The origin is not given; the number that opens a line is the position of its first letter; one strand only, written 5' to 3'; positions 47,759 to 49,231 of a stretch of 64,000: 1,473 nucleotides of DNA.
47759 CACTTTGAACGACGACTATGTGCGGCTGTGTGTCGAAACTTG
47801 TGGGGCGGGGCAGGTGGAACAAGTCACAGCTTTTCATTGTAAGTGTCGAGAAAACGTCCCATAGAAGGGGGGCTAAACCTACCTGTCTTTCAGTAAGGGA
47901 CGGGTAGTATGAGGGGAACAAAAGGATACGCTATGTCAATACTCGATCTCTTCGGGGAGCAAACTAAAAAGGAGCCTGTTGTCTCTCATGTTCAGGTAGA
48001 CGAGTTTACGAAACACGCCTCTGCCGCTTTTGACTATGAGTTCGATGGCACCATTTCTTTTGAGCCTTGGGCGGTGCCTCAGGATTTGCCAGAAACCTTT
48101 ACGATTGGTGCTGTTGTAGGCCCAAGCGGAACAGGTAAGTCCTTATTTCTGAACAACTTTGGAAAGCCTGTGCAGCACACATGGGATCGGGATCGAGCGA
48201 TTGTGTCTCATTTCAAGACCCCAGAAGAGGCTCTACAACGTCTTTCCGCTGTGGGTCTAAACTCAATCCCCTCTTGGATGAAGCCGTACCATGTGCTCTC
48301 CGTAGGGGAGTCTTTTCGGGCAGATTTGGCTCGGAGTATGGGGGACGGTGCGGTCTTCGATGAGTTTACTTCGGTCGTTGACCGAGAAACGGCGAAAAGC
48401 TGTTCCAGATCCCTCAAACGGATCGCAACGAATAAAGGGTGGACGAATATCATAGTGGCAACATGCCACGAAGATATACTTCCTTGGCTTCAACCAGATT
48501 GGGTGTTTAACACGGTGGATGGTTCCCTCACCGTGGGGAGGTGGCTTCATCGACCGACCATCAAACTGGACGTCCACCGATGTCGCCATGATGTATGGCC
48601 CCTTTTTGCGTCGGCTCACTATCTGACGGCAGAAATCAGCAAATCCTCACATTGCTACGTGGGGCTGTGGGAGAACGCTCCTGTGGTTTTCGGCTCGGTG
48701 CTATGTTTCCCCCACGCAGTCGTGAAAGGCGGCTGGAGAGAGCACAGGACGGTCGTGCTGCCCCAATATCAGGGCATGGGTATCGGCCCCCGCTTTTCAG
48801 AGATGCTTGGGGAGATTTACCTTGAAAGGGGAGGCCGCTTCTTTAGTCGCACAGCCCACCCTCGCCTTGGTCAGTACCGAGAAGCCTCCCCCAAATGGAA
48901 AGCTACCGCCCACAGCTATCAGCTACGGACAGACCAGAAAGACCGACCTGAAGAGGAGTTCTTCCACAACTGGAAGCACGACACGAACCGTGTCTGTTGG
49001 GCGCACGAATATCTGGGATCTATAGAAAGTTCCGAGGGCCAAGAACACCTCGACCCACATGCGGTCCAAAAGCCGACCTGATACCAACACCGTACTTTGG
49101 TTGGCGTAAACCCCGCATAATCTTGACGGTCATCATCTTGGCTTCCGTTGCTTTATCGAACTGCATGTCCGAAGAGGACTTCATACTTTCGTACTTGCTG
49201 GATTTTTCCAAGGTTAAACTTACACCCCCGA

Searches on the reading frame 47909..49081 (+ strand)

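Call 9: search_protein_families(library=pfam, proteins=[window:47909-49081:+], max_evalue=0.01)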
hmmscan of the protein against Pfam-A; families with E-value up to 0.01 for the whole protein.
window:47909-49081:+ (390 aa): 1 family
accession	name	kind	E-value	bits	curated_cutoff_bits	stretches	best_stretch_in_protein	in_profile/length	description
PF00583.31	Acetyltransf_1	-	0.0017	19.1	20.7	1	237-296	23-80/116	Acetyltransferase (GNAT) family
